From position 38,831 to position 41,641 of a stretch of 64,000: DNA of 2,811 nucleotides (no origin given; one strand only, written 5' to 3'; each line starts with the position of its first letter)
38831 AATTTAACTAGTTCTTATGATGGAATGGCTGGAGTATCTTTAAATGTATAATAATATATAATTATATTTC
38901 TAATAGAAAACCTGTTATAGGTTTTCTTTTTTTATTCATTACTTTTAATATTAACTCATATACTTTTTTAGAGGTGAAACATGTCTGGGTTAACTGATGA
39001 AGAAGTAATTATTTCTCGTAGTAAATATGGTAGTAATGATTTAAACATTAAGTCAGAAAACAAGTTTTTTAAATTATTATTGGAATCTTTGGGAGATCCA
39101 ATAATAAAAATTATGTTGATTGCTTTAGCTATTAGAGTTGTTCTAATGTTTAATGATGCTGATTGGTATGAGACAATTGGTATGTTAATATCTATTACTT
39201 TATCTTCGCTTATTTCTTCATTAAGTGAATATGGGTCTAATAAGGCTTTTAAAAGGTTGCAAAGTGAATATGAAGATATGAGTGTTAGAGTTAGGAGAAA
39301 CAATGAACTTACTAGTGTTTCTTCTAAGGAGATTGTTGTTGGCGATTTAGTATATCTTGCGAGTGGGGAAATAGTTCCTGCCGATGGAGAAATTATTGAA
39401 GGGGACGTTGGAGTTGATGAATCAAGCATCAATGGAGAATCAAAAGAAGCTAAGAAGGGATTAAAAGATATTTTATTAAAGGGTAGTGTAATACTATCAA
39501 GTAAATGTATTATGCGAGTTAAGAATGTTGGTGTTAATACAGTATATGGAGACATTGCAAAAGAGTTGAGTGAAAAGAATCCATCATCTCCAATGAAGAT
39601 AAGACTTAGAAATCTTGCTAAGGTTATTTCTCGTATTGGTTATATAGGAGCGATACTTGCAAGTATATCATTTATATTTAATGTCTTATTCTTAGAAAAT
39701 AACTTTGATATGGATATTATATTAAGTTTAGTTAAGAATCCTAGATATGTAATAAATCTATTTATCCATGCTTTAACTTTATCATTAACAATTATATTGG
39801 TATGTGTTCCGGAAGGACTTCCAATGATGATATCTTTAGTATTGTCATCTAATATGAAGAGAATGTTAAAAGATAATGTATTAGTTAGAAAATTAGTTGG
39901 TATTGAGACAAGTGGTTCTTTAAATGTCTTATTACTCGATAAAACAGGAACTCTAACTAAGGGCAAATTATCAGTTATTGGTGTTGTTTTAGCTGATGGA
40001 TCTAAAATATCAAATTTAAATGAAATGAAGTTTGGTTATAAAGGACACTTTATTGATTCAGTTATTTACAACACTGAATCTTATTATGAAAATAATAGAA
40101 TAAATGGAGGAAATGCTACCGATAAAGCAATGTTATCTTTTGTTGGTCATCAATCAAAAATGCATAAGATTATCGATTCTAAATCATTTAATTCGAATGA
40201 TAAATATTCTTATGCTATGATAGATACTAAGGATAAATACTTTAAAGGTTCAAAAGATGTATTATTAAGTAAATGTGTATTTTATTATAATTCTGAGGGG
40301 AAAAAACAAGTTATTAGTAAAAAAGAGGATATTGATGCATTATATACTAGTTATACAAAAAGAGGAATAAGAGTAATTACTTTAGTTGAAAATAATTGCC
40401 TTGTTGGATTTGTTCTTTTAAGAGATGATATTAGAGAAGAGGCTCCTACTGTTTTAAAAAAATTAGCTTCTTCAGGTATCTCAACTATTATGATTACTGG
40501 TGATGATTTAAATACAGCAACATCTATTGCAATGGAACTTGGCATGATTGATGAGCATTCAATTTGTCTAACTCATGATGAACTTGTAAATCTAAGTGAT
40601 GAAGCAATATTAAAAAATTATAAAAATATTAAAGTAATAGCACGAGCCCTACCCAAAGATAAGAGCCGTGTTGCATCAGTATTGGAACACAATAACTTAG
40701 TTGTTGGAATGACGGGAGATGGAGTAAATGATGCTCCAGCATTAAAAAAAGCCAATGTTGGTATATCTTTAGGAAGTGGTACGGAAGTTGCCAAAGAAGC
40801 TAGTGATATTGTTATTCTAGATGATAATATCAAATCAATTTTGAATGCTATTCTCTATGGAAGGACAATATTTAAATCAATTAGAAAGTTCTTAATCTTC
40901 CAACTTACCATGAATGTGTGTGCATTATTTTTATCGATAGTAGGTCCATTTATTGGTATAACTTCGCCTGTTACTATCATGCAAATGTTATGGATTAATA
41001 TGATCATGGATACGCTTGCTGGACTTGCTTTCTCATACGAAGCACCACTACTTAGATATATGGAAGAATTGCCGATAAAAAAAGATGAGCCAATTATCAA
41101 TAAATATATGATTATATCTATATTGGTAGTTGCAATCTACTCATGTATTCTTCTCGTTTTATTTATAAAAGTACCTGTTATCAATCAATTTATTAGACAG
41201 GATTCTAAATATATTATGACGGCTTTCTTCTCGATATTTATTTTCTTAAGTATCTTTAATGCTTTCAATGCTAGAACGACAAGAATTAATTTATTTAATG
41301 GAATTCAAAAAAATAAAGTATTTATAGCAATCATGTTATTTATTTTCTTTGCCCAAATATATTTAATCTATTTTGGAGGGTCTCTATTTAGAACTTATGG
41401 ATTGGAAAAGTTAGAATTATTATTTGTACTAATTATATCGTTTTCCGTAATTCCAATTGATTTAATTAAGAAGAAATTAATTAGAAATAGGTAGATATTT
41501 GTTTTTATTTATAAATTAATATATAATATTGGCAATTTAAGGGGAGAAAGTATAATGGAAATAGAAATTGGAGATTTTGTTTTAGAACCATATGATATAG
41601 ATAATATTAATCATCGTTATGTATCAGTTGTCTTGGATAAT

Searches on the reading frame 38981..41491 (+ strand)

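Call 72: search_protein_families(library=ncbifam, proteins=[window:38981-41491:+], max_evalue=1e-10)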
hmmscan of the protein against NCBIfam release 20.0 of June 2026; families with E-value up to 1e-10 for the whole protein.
window:38981-41491:+ (837 aa): 18 families
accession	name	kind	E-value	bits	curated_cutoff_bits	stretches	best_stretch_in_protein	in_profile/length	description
TIGR01517.1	ATPase-IIB_Ca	equivalog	2e-168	562.3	507.05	1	2-827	54-873/882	calcium-translocating P-type ATPase, PMCA-type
TIGR01522.1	ATPase-IIA2_Ca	equivalog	8.1e-109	364.6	798.3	1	3-837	23-853/854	calcium-transporting P-type ATPase, PMR1-type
TIGR01116.1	ATPase-IIA1_Ca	equivalog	6.5e-87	292.4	703.4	2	400-832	378-796/799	calcium-translocating P-type ATPase, SERCA-type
TIGR01647.1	ATPase-IIIA_H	equivalog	4.7e-83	279.7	615.5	1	3-789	1-747/755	plasma-membrane proton-efflux P-type ATPase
TIGR01525.1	ATPase-IB_hvy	subfamily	1.3e-80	271.9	346.25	2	45-525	3-429/560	heavy metal translocating P-type ATPase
TIGR01494.1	ATPase_P-type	subfamily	5.1e-75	252.7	62.3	4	548-663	361-471/478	HAD-IC family P-type ATPase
TIGR01511.1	ATPase-IB1_Cu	subfamily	1.6e-63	215.4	397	2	549-653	407-508/542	copper-translocating P-type ATPase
TIGR01657.1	P-ATPase-V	hypoth_equivalog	4.4e-63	213.2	618.25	3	246-530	384-705/1055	ATP13A2 family polyamine export P-type ATPase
TIGR01523.1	ATPase-IID_K-Na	equivalog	5.1e-63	213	645.05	2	474-720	583-845/997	potassium/sodium efflux P-type ATPase, fungal-type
TIGR01524.1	ATPase-IIIB_Mg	equivalog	1.5e-57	195.1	610.75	1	2-735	32-763/867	magnesium-translocating P-type ATPase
TIGR01512.1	ATPase-IB2_Cd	subfamily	1.2e-54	185.9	313.5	2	552-655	367-467/494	cadmium family heavy metal-translocating P-type ATPase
NF011702.0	PRK15122.1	subfamily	1.3e-54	185.5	975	1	2-816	48-878/907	magnesium-translocating P-type ATPase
TIGR01106.1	ATPase-IIC_X-K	subfamily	6.4e-51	173.3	946.1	2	541-709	653-822/997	Na,H/K antiporter P-type ATPase subunit alpha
NF007952.0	PRK10671.1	equivalog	2.8e-43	148.2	1316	2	62-339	289-546/838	copper-exporting P-type ATPase CopA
TIGR01497.1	kdpB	equivalog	1e-40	139.5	527.9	2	66-525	71-488/675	potassium-transporting ATPase subunit KdpB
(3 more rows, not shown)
